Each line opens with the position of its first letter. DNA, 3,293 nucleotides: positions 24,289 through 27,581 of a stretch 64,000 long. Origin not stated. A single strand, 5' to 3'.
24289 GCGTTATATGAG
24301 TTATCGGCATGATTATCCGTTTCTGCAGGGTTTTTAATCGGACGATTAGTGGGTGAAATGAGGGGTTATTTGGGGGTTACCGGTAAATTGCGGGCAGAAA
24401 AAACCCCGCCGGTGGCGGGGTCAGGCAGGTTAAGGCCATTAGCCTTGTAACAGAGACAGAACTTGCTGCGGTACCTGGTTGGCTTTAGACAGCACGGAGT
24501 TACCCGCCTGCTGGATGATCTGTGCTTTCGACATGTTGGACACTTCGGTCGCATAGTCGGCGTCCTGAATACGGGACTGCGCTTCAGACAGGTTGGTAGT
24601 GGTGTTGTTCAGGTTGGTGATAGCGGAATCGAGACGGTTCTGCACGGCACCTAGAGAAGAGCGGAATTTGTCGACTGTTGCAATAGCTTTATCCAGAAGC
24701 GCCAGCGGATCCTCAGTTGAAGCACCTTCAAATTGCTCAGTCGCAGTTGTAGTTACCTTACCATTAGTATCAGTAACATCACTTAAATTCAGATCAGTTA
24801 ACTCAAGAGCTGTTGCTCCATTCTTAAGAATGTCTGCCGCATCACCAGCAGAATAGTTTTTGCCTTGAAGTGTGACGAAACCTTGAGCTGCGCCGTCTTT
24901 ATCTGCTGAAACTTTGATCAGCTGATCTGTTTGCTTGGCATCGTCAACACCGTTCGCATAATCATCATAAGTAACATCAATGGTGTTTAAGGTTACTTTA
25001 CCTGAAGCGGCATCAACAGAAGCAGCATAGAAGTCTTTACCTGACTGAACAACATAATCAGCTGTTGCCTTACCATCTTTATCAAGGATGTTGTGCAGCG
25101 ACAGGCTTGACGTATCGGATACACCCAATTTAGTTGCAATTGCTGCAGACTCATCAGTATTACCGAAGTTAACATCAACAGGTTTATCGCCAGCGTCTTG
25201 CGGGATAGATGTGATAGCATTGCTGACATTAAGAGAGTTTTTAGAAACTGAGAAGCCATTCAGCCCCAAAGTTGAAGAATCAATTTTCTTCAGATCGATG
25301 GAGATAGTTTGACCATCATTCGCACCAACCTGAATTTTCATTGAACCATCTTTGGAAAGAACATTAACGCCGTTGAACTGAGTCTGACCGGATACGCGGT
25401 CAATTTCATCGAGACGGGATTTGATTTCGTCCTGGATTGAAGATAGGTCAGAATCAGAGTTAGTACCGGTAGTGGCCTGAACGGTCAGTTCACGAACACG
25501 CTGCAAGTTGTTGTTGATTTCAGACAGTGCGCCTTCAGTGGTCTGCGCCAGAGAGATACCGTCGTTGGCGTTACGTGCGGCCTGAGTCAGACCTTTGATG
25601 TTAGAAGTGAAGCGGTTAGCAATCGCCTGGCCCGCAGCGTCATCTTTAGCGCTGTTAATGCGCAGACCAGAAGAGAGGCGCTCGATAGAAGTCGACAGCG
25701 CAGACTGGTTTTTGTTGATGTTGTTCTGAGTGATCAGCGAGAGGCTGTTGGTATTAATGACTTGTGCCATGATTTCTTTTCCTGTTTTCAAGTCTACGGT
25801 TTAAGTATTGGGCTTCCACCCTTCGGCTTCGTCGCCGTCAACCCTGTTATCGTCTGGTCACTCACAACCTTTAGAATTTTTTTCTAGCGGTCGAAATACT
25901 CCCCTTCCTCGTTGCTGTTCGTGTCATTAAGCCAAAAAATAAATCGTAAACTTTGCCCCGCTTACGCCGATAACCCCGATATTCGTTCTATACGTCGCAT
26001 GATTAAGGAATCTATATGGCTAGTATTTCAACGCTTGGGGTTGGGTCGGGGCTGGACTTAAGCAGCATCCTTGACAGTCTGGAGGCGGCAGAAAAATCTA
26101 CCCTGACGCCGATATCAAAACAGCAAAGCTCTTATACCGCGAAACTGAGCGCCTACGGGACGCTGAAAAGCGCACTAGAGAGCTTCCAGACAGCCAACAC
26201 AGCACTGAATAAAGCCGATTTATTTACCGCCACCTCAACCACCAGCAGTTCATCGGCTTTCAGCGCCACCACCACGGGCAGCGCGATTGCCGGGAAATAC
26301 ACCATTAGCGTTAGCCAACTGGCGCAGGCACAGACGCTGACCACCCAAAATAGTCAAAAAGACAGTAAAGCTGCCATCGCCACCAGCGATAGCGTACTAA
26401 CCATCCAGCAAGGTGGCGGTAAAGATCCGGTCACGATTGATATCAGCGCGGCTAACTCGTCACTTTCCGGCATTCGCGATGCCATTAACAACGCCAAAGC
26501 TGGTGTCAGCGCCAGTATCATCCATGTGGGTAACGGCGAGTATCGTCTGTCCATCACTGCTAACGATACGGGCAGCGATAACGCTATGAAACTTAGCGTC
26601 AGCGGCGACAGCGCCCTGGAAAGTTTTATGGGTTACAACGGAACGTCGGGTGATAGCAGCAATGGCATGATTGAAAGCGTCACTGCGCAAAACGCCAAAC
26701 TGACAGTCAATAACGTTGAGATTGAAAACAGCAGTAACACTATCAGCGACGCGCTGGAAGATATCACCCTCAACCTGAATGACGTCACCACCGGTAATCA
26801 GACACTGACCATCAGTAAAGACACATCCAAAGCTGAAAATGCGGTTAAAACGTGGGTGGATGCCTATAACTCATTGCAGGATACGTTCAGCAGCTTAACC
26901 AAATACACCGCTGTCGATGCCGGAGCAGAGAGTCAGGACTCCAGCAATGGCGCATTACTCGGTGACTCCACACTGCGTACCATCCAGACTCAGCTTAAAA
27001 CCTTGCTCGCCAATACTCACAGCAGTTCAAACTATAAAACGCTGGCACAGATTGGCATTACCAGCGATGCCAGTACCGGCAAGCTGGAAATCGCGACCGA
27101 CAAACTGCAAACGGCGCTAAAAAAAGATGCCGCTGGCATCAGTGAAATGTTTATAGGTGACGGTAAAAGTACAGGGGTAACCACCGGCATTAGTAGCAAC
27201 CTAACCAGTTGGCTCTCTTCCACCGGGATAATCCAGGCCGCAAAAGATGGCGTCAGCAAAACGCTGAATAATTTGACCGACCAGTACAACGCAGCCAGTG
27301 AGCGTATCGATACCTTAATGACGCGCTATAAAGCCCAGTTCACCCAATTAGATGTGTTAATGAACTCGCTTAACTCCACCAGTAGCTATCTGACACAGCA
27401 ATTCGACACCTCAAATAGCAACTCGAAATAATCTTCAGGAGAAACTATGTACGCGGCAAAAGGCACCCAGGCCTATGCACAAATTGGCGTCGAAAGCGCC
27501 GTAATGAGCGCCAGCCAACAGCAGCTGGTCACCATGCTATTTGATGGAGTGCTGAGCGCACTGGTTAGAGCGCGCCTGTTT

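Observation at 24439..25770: fliC carries a non-K-12 flagellin allele with a shorter variable domain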

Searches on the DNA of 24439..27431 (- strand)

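Call 3: search_dna_similar(query=window:24439-25770:-, collection=ecoli_genomes, mode=near, max_rows=30)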
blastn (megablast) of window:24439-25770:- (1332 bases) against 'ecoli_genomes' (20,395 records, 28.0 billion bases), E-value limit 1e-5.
Records with a match: 4517; places in all: 4958; records where one place covers at least 80% of the query: 146.
Genomes with a match: 4517 of 5426; with a place that covers at least 80% of the query: 146. Places per genome that has any: lowest 1, median 1, highest 2. On chromosomes: 4956 places; on plasmids: 2.
Best place of each record, by identity: >=99% 42; 95-99% 104; 90-95% 1173; 80-90% 3198.
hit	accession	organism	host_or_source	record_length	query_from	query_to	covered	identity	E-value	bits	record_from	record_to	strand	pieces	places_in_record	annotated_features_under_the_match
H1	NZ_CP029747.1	Escherichia coli strain 2016C-3878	Homo sapiens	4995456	1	1332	100%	100.0%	0e+0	2460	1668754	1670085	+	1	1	FliC/FljB family flagellin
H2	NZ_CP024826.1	Escherichia coli strain CREC-544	Homo sapiens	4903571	1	1332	100%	100.0%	0e+0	2460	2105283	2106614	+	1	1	FliC/FljB family flagellin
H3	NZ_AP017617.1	Escherichia coli strain MRY15-117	Bos taurus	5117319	1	1332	100%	100.0%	0e+0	2460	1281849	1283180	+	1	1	FliC/FljB family flagellin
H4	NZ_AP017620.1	Escherichia coli strain MRY15-131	Bos taurus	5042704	1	1332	100%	100.0%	0e+0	2460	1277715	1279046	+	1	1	FliC/FljB family flagellin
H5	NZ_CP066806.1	Escherichia coli strain TCM3e1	Homo sapiens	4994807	1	1332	100%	100.0%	0e+0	2460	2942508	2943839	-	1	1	FliC/FljB family flagellin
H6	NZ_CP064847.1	Escherichia coli strain 20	wastewater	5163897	1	1332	100%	100.0%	0e+0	2460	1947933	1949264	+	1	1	FliC/FljB family flagellin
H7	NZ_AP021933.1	Escherichia coli strain WP2-W18-ESBL-08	-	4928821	1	1332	100%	100.0%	0e+0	2460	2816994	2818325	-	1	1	FliC/FljB family flagellin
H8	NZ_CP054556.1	Escherichia coli strain LWY24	chicken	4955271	1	1332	100%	100.0%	0e+0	2460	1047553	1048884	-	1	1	FliC/FljB family flagellin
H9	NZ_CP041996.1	Escherichia coli strain AR Bank #0349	Homo sapiens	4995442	1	1332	100%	100.0%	0e+0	2460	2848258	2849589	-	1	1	FliC/FljB family flagellin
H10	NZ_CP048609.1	Escherichia coli strain STEFF_1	WWTPs effluent Shatin WWTPs_1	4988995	1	1332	100%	100.0%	0e+0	2460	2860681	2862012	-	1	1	FliC/FljB family flagellin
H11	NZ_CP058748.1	Escherichia coli strain STLIN_13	Stanley WWTPs_13 WWTPs influent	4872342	1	1332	100%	100.0%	0e+0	2460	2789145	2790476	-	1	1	FliC/FljB family flagellin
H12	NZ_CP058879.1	Escherichia coli strain STLEFF_29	Stanley WWTPs_29 WWTPs effluent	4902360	1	1332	100%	100.0%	0e+0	2460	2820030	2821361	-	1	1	FliC/FljB family flagellin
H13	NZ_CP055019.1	Escherichia coli strain SWHEFF_69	Shek Wu Hui WWTPs_69 WWTPs effluent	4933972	1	1332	100%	100.0%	0e+0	2460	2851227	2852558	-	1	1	FliC/FljB family flagellin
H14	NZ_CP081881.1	Escherichia coli strain WW2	sludge from the aeration tanks of urban ...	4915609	1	1332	100%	100.0%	0e+0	2460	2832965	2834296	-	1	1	FliC/FljB family flagellin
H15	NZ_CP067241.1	Escherichia coli strain P19_598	surface water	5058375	1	1332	100%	100.0%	0e+0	2460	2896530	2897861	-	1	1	FliC/FljB family flagellin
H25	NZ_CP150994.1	Escherichia coli strain CUVET16-465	Cat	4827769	1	1332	100%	100.0%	0e+0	2460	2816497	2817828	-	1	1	FliC/FljB family flagellin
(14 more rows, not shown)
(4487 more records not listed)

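Call 6: get_annotated_region(hit=H1, flank=8000)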
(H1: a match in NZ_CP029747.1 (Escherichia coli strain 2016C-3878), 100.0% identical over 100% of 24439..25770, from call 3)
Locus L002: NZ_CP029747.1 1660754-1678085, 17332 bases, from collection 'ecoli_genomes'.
description: Escherichia coli strain 2016C-3878 chromosome, complete genome
organism: Escherichia coli strain 2016C-3878 (NCBI taxid 562)
replicon: chromosome; assembly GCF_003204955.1
host: Homo sapiens; source: Rectal swab; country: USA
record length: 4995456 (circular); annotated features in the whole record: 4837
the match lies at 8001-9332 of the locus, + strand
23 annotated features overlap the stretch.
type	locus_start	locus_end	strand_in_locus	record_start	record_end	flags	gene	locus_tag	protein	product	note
CDS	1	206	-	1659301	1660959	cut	fliF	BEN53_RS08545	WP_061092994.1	flagellar basal-body MS-ring/collar protein FliF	-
CDS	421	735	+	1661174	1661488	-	fliE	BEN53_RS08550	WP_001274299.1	flagellar hook-basal body complex protein FliE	-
CDS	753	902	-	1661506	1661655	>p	-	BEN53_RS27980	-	integrase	incomplete; partial in the middle of a contig; missing N-terminus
CDS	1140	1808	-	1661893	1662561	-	yedK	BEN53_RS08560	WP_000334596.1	SOS response-associated peptidase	-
CDS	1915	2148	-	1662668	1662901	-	yedF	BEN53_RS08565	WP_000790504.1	sulfurtransferase-like selenium metabolism protein YedF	-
CDS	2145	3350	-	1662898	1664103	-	yedE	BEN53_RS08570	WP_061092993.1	selenium metabolism membrane protein YedE/FdhT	-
CDS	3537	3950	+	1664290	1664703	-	yedD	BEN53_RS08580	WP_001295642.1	lipoprotein YedD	-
CDS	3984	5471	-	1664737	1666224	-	amyA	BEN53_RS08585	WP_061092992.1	alpha-amylase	-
CDS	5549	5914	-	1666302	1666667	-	fliT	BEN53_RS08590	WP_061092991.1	flagella biosynthesis regulatory protein FliT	-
CDS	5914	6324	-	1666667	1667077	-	fliS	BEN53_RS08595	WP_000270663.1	flagellar export chaperone FliS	-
CDS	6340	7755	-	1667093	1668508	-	fliD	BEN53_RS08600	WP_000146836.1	flagellar filament capping protein FliD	-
CDS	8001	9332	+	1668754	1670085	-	-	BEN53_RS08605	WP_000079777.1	FliC/FljB family flagellin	-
CDS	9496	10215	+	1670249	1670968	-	fliA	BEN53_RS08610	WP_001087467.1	RNA polymerase sigma factor FliA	-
CDS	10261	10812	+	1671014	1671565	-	fliZ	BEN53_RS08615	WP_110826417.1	flagella biosynthesis regulatory protein FliZ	-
CDS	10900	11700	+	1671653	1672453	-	tcyJ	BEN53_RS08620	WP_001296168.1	cystine ABC transporter substrate-binding protein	-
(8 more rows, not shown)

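Call 27: search_dna_similar(query=window:24700-25240:-, collection=ecoli_genomes, mode=distant, max_rows=60, rows=spread)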
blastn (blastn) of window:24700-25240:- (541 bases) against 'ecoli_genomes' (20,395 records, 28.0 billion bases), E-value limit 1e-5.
Records with a match: 168; places in all: 168; records where one place covers at least 80% of the query: 146.
Genomes with a match: 168 of 5426; with a place that covers at least 80% of the query: 146. Places per genome that has any: lowest 1, median 1, highest 1. On chromosomes: 168 places; on plasmids: 0.
Best place of each record, by identity: >=99% 42; 95-99% 104; 60-80% 22.
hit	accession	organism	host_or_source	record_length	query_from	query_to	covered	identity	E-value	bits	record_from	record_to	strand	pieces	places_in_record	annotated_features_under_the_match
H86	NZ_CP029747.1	Escherichia coli strain 2016C-3878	Homo sapiens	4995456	1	541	100%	100.0%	0e+0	976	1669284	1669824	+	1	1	FliC/FljB family flagellin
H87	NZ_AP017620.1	Escherichia coli strain MRY15-131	Bos taurus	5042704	1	541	100%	100.0%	0e+0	976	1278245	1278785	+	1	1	FliC/FljB family flagellin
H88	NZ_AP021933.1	Escherichia coli strain WP2-W18-ESBL-08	-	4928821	1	541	100%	100.0%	0e+0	976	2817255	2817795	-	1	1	FliC/FljB family flagellin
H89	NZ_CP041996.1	Escherichia coli strain AR Bank #0349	Homo sapiens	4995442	1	541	100%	100.0%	0e+0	976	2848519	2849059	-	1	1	FliC/FljB family flagellin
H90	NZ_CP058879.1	Escherichia coli strain STLEFF_29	Stanley WWTPs_29 WWTPs effluent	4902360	1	541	100%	100.0%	0e+0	976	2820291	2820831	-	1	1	FliC/FljB family flagellin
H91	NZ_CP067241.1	Escherichia coli strain P19_598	surface water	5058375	1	541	100%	100.0%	0e+0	976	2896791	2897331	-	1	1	FliC/FljB family flagellin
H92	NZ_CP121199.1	Escherichia coli strain E50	bovine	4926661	1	541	100%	100.0%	0e+0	976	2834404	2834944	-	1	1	FliC/FljB family flagellin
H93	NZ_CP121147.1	Escherichia coli strain E20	chicken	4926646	1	541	100%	100.0%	0e+0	976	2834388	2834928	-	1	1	FliC/FljB family flagellin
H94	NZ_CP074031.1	Escherichia coli strain PK12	Pig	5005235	1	541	100%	100.0%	0e+0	976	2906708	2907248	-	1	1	FliC/FljB family flagellin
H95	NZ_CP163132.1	Escherichia coli strain W4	Homo sapiens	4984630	1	541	100%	100.0%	0e+0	976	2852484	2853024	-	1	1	FliC/FljB family flagellin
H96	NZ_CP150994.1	Escherichia coli strain CUVET16-465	Cat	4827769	1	541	100%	100.0%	0e+0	976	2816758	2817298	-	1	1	FliC/FljB family flagellin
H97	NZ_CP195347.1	Escherichia coli strain 24AR0376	Homo sapiens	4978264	1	541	100%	100.0%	0e+0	976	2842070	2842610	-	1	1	FliC/FljB family flagellin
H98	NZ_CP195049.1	Escherichia coli strain EC0585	Homo sapiens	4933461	1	541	100%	100.0%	0e+0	976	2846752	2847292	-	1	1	FliC/FljB family flagellin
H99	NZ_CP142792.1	Escherichia coli strain SX48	Sheep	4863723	1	541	100%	100.0%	0e+0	976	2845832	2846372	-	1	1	FliC/FljB family flagellin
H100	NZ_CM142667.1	Escherichia coli strain UID2309220009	Homo sapiens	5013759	1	541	100%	100.0%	0e+0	976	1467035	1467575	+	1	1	FliC/FljB family flagellin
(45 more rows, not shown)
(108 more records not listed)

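Call 48: search_dna_similar(query=window:24439-27431:+, collection=ecoli_genomes, mode=distant, max_rows=60, rows=spread)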
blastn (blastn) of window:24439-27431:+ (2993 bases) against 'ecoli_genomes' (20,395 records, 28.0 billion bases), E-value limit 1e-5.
Records with a match: 5380; places in all: 5446; records where one place covers at least 80% of the query: 2415.
Genomes with a match: 5379 of 5426; with a place that covers at least 80% of the query: 2415. Places per genome that has any: lowest 1, median 1, highest 3. On chromosomes: 5443 places; on plasmids: 3.
Best place of each record, by identity: >=99% 51; 95-99% 1017; 90-95% 249; 80-90% 11; 60-80% 4052.
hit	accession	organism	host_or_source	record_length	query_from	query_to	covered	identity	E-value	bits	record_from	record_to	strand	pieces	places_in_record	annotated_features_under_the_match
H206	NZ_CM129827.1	Escherichia coli strain ECOD1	mink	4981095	1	2993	100%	100.0%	0e+0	5417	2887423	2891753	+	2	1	fliD: flagellar filament capping protein FliD | FliC/FljB family flagellin | IS4-like element ISVsa5 family transposase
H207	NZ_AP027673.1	Escherichia coli strain PSS-07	Homo sapiens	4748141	1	2993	100%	97.7%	0e+0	5087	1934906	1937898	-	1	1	fliD: flagellar filament capping protein FliD | FliC/FljB family flagellin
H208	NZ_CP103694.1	Escherichia coli strain ST12468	Homo sapiens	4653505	1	2993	86%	95.1%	0e+0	4062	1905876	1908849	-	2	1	fliD: flagellar filament capping protein FliD | FliC/FljB family flagellin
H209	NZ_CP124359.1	Escherichia coli strain AVS0093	environmental-WWTP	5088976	1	2993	86%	93.6%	0e+0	3886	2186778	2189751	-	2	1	fliD: flagellar filament capping protein FliD | FliC/FljB family flagellin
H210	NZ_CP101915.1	Escherichia coli strain Evo1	missing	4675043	1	2993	83%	96.4%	0e+0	4098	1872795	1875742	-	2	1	fliD: flagellar filament capping protein FliD | FliC/FljB family flagellin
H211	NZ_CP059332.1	Escherichia coli strain MS10860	Homo sapiens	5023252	1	2993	83%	94.6%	0e+0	3889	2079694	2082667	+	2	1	fliD: flagellar filament capping protein FliD | FliC/FljB family flagellin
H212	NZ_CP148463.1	Escherichia coli strain Z1323CEC0007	Chicken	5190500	1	2993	82%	95.4%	0e+0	3932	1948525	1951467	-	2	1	fliD: flagellar filament capping protein FliD | FliC/FljB family flagellin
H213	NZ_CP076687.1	Escherichia coli strain S22EC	Homo sapiens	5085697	1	2993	79%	95.7%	0e+0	3821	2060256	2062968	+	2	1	fliD: flagellar filament capping protein FliD | flagellin FliC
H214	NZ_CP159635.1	Escherichia coli strain Z135-2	hospital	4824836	1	2993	79%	95.7%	0e+0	3821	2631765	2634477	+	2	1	fliD: flagellar filament capping protein FliD | flagellin FliC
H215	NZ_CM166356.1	Escherichia coli strain CH436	Homo sapiens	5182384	1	2993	79%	95.7%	0e+0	3821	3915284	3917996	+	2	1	fliD: flagellar filament capping protein FliD | flagellin FliC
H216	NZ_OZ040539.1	Escherichia coli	-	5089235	1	2993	79%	95.7%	0e+0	3821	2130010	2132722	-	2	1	fliD: flagellar filament capping protein FliD | flagellin FliC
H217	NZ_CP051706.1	Escherichia coli strain SCU-124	Homo sapiens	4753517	1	2993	79%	95.6%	0e+0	3817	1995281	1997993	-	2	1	fliD: flagellar filament capping protein FliD | flagellin FliC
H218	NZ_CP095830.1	Escherichia coli strain EC12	avian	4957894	1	2993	79%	95.6%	0e+0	3817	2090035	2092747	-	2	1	fliD: flagellar filament capping protein FliD | flagellin FliC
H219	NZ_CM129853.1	Escherichia coli strain SW071619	wastewater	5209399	1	2993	79%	95.6%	0e+0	3812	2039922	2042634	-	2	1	fliD: flagellar filament capping protein FliD | flagellin FliC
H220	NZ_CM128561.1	Escherichia coli strain 3908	turkey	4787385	1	2993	79%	95.4%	0e+0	3790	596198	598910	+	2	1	fliD: flagellar filament capping protein FliD | flagellin N-terminal helical domain-containing protein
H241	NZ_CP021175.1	Escherichia coli strain 5CRE51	Homo sapiens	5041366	1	2968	80%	77.5%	0e+0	1908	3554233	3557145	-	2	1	fliD: flagellar filament capping protein FliD | FliC/FljB family flagellin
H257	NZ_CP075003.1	Escherichia coli strain 6817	Homo sapiens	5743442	13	1345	26%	77.1%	4e-125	597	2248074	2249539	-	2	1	flagellin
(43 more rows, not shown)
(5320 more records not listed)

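Call 49: get_annotated_region(hit=H257, flank=4500)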
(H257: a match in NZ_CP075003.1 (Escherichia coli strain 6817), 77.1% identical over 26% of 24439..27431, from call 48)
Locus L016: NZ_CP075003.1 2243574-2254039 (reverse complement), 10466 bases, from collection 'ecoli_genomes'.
description: Escherichia coli strain 6817 chromosome, complete genome
organism: Escherichia coli strain 6817 (NCBI taxid 562)
replicon: chromosome; assembly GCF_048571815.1
host: Homo sapiens; source: missing; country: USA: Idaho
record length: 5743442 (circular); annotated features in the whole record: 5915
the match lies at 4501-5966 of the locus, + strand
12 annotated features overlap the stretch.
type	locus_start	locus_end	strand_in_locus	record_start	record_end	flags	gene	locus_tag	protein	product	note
CDS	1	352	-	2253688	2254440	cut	tcyN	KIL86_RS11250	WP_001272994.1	L-cystine ABC transporter ATP-binding protein TcyN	-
CDS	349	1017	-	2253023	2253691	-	tcyL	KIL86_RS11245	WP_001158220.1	cystine ABC transporter permease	-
CDS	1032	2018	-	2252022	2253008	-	dcyD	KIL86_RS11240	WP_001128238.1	D-cysteine desulfhydrase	-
CDS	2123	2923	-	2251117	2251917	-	tcyJ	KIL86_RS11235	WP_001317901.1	cystine ABC transporter substrate-binding protein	-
CDS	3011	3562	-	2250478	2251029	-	fliZ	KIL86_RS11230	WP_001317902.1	flagella biosynthesis regulatory protein FliZ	-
CDS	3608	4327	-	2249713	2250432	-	fliA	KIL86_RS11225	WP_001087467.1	RNA polymerase sigma factor FliA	-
CDS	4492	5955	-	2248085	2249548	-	-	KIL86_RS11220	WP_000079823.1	flagellin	-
CDS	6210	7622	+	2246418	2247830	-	fliD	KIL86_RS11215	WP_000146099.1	flagellar filament capping protein FliD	-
CDS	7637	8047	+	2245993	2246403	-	fliS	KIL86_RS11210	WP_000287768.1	flagellar export chaperone FliS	-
CDS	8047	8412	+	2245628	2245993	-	fliT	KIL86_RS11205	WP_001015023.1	flagella biosynthesis regulatory protein FliT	-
CDS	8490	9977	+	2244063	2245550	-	amyA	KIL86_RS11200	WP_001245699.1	alpha-amylase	-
CDS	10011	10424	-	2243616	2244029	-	yedD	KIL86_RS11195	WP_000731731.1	lipoprotein YedD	-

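Call 50: get_annotated_region(hit=H241, flank=1500)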
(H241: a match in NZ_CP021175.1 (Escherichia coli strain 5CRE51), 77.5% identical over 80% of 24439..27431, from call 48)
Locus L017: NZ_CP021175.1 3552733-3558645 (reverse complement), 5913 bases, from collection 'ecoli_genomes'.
description: Escherichia coli strain 5CRE51 chromosome, complete genome
organism: Escherichia coli strain 5CRE51 (NCBI taxid 562)
replicon: chromosome; assembly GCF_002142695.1
host: Homo sapiens; source: urine; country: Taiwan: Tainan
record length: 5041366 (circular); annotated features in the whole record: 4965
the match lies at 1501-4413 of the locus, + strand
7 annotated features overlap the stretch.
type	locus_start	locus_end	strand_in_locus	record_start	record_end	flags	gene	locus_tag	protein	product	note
CDS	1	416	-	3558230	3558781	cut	fliZ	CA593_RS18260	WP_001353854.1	flagella biosynthesis regulatory protein FliZ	-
CDS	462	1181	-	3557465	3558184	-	fliA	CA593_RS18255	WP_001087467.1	RNA polymerase sigma factor FliA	-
CDS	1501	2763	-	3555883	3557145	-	-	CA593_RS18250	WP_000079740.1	FliC/FljB family flagellin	-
CDS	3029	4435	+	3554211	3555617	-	fliD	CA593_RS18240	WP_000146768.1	flagellar filament capping protein FliD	-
CDS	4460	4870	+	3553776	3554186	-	fliS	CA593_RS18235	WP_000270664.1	flagellar export chaperone FliS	-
CDS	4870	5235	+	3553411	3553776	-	fliT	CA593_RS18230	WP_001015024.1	flagella biosynthesis regulatory protein FliT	-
CDS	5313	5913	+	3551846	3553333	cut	amyA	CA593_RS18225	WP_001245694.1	alpha-amylase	-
